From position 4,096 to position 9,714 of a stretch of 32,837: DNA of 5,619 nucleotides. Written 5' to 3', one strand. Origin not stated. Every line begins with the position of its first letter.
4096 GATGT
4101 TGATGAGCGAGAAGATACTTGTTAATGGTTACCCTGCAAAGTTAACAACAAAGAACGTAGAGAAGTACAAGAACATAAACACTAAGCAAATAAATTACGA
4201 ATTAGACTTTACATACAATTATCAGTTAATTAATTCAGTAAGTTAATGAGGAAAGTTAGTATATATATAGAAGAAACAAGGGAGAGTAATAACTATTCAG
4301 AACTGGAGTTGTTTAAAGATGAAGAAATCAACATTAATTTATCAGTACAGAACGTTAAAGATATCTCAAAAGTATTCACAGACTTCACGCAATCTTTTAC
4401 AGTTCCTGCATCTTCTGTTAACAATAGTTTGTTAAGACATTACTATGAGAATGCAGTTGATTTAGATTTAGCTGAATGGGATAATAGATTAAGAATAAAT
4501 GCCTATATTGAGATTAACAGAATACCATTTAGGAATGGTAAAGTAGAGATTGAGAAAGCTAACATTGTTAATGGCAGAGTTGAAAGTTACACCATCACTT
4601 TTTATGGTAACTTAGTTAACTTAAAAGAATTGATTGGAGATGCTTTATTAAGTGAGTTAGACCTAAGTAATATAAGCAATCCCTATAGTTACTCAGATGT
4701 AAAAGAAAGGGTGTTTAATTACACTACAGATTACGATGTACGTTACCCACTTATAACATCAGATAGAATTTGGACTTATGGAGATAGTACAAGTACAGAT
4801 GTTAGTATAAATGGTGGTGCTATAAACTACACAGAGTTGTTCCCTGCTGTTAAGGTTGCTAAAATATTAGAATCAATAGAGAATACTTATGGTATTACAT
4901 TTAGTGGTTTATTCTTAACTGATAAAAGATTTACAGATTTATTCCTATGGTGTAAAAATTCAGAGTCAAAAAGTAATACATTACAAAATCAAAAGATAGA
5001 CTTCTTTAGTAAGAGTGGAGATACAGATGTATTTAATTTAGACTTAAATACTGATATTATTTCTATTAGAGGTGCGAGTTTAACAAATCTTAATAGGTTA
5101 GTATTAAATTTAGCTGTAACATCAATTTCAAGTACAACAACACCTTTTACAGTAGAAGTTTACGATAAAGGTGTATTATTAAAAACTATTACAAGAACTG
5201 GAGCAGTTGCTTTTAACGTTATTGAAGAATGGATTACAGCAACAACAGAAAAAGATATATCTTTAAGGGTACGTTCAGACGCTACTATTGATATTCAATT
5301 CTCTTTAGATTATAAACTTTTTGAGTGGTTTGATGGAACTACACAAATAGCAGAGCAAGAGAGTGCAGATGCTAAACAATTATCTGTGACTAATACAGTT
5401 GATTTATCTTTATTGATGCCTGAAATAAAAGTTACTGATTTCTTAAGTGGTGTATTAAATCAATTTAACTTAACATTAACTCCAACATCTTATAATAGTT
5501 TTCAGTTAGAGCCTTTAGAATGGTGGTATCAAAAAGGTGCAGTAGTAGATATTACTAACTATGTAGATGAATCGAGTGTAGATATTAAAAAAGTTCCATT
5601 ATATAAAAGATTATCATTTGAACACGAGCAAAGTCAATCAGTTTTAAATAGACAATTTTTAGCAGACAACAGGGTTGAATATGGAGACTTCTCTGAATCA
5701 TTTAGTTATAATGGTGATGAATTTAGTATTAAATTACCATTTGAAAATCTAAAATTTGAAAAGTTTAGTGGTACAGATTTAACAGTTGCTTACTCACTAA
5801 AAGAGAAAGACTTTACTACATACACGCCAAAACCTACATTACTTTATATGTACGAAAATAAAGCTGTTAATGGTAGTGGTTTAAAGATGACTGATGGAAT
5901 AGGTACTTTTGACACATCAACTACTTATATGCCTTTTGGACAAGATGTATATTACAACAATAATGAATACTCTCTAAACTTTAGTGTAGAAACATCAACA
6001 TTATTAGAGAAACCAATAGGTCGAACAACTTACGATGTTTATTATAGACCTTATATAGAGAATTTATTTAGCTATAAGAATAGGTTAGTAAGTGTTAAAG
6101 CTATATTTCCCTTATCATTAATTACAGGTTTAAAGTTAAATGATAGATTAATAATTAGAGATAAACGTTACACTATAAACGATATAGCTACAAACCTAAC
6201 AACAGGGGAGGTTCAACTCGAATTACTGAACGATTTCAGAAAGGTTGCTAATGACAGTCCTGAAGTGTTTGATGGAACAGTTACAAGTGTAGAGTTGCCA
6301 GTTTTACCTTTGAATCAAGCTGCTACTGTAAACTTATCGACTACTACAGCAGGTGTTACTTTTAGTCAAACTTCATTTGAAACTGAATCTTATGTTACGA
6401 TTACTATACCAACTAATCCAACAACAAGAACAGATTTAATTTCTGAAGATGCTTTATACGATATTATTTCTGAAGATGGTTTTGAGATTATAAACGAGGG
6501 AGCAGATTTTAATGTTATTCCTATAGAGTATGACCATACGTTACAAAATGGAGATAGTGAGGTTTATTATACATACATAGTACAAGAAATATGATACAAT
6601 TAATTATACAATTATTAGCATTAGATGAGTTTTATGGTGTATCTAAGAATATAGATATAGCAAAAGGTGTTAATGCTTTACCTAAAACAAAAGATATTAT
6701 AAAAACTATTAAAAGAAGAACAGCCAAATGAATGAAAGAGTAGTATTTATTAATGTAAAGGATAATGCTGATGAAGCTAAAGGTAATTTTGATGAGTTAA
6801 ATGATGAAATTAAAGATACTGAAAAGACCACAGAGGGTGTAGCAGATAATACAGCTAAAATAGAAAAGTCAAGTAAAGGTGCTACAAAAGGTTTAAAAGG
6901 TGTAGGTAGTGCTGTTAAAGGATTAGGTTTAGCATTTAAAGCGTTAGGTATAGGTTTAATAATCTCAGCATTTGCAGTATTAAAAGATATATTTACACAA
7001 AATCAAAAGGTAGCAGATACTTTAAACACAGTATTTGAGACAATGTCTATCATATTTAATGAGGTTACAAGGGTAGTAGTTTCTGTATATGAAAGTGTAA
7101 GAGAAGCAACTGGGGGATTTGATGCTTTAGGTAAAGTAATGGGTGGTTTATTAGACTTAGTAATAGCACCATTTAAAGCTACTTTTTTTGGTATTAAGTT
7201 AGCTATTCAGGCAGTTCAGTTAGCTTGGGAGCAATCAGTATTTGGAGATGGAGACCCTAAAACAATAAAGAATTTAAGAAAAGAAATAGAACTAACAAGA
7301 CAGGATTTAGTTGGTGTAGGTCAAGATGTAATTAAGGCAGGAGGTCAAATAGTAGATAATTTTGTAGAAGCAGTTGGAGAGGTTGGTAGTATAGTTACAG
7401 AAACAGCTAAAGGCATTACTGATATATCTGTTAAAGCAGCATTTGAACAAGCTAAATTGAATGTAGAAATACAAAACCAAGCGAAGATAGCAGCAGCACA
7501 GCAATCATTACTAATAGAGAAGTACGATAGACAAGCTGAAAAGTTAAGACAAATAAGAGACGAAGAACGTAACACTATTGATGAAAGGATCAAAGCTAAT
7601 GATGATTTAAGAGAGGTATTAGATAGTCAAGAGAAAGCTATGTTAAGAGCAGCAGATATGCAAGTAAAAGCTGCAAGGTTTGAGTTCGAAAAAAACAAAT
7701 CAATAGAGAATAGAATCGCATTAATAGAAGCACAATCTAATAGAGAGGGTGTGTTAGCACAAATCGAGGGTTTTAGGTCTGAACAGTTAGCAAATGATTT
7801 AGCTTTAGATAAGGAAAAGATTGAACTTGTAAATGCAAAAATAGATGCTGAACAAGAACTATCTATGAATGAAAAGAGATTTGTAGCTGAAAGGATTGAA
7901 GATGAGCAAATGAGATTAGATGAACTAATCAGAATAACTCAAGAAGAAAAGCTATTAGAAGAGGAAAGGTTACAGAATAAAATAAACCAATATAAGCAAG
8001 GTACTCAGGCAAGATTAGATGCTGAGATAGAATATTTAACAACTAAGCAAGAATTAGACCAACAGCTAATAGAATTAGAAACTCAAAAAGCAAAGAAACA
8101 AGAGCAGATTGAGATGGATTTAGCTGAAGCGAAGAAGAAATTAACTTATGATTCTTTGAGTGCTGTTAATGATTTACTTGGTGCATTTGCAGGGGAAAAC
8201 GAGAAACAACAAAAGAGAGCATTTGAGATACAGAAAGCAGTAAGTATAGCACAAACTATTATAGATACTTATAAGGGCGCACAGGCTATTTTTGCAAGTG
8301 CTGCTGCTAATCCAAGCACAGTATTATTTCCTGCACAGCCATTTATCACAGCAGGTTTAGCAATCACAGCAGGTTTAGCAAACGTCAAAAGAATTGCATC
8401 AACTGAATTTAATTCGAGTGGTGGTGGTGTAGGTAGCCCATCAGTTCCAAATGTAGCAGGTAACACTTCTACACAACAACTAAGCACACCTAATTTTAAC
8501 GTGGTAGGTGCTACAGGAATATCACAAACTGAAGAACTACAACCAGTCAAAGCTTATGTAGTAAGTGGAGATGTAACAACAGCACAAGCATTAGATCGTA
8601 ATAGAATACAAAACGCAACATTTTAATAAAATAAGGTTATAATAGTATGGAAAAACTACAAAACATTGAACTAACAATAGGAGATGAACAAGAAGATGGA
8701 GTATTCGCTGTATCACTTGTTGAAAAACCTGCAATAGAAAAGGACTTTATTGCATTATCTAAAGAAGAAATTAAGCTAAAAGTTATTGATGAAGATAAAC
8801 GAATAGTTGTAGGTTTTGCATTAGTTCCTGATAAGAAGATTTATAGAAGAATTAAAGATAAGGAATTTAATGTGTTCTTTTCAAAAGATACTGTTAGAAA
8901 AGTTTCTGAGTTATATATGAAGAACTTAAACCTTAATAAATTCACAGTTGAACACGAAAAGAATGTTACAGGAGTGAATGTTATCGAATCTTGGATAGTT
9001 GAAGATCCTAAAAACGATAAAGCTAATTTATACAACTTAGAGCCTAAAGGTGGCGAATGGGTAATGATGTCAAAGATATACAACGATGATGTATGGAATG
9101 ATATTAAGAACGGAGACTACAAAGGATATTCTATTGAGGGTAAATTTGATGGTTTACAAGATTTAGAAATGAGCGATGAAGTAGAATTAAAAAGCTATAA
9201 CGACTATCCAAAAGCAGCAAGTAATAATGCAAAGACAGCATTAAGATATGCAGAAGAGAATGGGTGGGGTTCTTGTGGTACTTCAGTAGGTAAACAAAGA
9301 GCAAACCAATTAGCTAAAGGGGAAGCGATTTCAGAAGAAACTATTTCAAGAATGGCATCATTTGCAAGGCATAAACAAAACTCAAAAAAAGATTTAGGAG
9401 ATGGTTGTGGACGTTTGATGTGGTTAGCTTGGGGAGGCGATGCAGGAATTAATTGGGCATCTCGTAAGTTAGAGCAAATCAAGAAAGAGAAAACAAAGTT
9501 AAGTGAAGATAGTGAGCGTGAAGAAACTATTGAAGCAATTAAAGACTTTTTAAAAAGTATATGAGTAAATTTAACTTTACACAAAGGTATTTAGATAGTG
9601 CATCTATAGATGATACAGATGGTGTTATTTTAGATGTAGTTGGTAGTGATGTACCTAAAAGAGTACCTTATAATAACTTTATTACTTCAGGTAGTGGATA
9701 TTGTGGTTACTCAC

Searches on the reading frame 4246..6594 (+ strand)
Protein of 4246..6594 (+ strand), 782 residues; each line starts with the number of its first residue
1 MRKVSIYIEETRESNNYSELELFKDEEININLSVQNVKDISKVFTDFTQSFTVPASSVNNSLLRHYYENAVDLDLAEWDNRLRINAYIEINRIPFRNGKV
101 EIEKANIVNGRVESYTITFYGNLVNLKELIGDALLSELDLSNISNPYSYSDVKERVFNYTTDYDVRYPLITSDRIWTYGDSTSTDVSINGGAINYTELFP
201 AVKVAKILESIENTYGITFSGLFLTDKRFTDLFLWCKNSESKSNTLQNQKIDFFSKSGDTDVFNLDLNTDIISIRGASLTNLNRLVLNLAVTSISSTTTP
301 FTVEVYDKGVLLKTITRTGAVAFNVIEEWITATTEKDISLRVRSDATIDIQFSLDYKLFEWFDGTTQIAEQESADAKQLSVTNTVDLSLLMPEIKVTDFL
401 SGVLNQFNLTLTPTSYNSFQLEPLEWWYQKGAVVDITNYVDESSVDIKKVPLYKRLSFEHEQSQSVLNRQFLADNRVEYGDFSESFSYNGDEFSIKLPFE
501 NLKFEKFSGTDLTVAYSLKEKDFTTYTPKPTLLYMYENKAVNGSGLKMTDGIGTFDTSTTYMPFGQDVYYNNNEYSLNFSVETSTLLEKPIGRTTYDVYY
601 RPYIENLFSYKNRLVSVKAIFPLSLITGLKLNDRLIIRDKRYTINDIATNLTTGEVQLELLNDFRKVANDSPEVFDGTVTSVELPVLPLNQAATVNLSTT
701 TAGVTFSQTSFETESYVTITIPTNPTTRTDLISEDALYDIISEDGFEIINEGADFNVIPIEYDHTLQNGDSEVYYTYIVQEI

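Call 6: search_protein_families(library=phrogs, proteins=[window:4246-6594:+], max_evalue=0.01)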
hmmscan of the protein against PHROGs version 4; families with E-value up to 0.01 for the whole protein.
window:4246-6594:+ (782 aa): 2 families
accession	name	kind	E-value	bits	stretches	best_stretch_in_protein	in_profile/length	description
phrog_38559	-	unknown function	6e-68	230.9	1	13-664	9-646/754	-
phrog_32208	-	unknown function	0.0042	18.2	1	231-310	62-139/152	-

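Call 7: search_protein_families(library=pfam, proteins=[window:4246-6594:+], max_evalue=0.01)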
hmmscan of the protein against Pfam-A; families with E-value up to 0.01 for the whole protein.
window:4246-6594:+ (782 aa): 0 families

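Call 60: search_protein_families(library=ncbifam, proteins=[window:4246-6594:+], max_evalue=0.1)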
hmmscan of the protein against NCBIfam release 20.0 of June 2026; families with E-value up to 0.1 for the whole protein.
window:4246-6594:+ (782 aa): 0 families

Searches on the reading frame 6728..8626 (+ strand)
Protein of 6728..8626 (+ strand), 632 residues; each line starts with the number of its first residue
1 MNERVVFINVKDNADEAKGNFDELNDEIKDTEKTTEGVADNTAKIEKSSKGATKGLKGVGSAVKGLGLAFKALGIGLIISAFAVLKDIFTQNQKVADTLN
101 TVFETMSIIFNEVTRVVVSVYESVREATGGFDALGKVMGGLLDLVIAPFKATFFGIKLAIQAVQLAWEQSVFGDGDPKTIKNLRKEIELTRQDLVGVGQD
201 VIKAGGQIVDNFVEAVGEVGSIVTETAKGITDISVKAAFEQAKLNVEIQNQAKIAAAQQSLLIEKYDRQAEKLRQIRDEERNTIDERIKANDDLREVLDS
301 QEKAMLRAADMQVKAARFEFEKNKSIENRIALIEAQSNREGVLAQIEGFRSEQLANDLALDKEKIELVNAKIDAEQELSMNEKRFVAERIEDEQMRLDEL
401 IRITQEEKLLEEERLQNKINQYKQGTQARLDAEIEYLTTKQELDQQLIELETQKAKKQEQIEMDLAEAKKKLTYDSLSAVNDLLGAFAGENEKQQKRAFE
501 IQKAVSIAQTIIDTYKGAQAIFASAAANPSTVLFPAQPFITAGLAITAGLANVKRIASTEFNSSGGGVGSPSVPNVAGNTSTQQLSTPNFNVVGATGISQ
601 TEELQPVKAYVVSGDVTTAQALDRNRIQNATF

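Call 31: search_protein_families(library=phrogs, proteins=[window:6728-8626:+], max_evalue=0.001)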
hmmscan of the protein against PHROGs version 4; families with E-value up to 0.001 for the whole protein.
window:6728-8626:+ (632 aa): 5 families
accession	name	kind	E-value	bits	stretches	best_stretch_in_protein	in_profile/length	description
phrog_3336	-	tail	9.6e-12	45.3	1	269-588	676-976/1051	tail length tape measure protein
phrog_1506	-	tail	5.6e-09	35.6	1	11-571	615-1185/1269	tail length tape measure protein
phrog_32985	-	unknown function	7.2e-08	32.3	1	230-630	334-683/686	-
phrog_9483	-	tail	1.1e-07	31.8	1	226-582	354-607/657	tail length tape measure protein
phrog_21537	-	head and packaging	2.7e-07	30.7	1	251-582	296-615/682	virion structural protein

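Call 60: search_protein_families(library=ncbifam, proteins=[window:6728-8626:+], max_evalue=0.1)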
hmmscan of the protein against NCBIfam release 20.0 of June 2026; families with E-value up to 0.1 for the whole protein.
window:6728-8626:+ (632 aa): 0 families

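Call 61: search_protein_families(library=pfam, proteins=[window:6728-8626:+], max_evalue=0.01)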
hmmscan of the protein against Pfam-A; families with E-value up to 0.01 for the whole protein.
window:6728-8626:+ (632 aa): 1 family
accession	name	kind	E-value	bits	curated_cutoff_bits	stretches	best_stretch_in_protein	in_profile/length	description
PF06103.16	DUF948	-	4.9e-06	27.1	37.2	0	5-73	19-87/89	Bacterial protein of unknown function (DUF948)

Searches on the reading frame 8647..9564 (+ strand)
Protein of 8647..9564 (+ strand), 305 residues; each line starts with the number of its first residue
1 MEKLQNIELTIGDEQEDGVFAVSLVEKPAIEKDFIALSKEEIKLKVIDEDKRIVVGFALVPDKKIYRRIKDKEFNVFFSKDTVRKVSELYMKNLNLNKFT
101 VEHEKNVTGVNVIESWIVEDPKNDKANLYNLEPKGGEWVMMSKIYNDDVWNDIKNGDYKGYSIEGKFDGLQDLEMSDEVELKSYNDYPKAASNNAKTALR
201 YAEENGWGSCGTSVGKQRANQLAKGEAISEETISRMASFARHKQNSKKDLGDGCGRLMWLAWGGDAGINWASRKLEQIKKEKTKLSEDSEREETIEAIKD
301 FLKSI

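Call 31: search_protein_families(library=phrogs, proteins=[window:8647-9564:+], max_evalue=0.001)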
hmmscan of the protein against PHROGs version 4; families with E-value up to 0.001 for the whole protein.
window:8647-9564:+ (305 aa): 7 families
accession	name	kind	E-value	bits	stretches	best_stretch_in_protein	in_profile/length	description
phrog_24921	-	unknown function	8.9e-42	144.4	1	8-186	5-188/349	-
phrog_2859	-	unknown function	7.1e-16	58.3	1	182-282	160-268/740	-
phrog_15223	-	other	4.9e-14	53.7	1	42-180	4-126/199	protease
phrog_1530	-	other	7.1e-14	52.9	1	29-166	225-348/379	DNA methyltransferase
phrog_3017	-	head and packaging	3.8e-12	47.1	1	22-167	13-152/402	head maturation protease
phrog_34096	-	head and packaging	8.1e-11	42.3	1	42-164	125-232/412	head maturation protease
phrog_13242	-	unknown function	5.6e-06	26.6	1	43-173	310-429/450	-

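Call 60: search_protein_families(library=ncbifam, proteins=[window:8647-9564:+], max_evalue=0.1)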
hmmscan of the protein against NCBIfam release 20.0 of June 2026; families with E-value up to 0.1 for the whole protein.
window:8647-9564:+ (305 aa): 0 families

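Call 61: search_protein_families(library=pfam, proteins=[window:8647-9564:+], max_evalue=0.01)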
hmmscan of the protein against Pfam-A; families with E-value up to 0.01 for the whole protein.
window:8647-9564:+ (305 aa): 1 family
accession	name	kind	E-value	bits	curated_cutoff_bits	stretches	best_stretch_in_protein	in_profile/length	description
PF14550.11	Peptidase_S78_2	-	2.5e-17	63.5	24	1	46-166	7-121/126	Putative phage serine protease XkdF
